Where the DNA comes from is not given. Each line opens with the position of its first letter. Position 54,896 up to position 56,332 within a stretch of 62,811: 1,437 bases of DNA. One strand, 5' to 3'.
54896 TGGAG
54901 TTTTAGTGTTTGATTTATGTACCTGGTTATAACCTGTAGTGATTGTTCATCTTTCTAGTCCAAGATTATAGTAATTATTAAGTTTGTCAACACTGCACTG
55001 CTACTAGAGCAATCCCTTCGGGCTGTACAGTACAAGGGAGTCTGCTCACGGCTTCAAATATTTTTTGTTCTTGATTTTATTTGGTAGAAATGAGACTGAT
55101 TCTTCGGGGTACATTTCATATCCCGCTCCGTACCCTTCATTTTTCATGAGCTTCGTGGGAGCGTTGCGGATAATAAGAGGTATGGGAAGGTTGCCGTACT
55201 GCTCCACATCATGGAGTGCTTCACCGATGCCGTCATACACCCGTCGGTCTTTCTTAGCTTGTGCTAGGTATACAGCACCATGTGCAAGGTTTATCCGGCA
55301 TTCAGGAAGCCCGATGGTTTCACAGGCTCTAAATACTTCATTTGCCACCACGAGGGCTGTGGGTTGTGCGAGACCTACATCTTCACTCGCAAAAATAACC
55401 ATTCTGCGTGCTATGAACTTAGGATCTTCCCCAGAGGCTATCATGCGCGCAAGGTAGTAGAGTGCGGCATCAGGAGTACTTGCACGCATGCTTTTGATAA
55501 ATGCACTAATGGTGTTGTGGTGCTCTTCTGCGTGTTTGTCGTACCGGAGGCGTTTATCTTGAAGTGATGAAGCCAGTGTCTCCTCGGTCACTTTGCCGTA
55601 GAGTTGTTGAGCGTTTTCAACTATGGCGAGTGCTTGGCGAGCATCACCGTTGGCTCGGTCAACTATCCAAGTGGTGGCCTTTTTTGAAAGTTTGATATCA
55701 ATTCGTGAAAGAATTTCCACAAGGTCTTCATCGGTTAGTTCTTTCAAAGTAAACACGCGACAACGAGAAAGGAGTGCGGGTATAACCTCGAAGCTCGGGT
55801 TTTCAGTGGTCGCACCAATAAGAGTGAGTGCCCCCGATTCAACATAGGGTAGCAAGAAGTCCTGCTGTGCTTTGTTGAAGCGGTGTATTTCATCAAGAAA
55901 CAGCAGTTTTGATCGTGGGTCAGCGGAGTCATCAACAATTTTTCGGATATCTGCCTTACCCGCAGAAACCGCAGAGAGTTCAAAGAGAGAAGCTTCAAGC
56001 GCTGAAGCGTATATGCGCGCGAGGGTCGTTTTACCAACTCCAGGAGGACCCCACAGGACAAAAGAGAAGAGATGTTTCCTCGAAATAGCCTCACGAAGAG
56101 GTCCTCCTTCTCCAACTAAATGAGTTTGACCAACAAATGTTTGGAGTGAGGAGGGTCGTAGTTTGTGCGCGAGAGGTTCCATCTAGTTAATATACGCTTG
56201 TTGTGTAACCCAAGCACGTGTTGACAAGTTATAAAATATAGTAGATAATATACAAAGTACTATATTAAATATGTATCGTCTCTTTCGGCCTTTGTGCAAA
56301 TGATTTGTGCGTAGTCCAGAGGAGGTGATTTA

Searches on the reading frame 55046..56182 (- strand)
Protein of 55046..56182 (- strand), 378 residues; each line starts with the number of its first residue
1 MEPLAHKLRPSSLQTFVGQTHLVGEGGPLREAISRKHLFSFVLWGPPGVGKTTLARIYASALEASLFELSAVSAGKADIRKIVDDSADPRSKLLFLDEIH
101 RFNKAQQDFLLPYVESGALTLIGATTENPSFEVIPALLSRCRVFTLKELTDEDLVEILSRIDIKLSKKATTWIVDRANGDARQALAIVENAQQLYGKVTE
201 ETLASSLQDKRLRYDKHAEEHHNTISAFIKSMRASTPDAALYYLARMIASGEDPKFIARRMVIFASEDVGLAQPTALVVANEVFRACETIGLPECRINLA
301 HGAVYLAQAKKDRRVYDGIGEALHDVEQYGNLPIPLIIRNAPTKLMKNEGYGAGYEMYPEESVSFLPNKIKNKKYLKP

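Call 19: search_protein_families(library=pfam, max_evalue=0.001, proteins=[window:55046-56182:-])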
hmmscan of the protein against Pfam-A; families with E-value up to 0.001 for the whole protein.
window:55046-56182:- (378 aa): 12 families
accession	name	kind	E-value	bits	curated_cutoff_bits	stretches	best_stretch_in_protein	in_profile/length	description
PF12002.13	MgsA_C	-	1.2e-49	168.9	27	1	235-377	2-149/167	MgsA AAA+ ATPase C terminal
PF16193.11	AAA_assoc_2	-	3.4e-20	72.5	34.3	1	162-233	4-81/81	AAA C-terminal domain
PF00004.35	AAA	-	4.2e-16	60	21.2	1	42-145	2-127/131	ATPase family associated with various cellular activities (AAA)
PF05496.18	RuvB_N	-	4.3e-14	53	27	1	8-122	1-116/159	Holliday junction DNA helicase RuvB P-loop domain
PF07728.20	AAA_5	-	4e-08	33.8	22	1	41-125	2-101/139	AAA domain (dynein-related subfamily)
PF13401.12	AAA_22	-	5.1e-06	27.3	27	1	41-130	8-33/130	AAA domain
PF13173.12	AAA_14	-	3.5e-05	24.2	27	1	42-107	6-79/129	AAA domain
PF13191.12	AAA_16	-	7e-05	23.8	32.6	0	40-65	26-51/167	AAA ATPase domain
PF13671.12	AAA_33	-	0.00029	21.6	27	0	42-125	3-78/143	AAA domain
PF00158.32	Sigma54_activat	-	0.00031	20.9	20.2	0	93-154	96-158/168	Sigma-54 interaction domain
PF01078.27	Mg_chelatase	-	0.0005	20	20.3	0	40-62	24-46/207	Magnesium chelatase, subunit ChlI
PF20720.3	nSTAND3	-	0.0007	19.8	27.2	0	42-98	21-73/155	Novel STAND NTPase 3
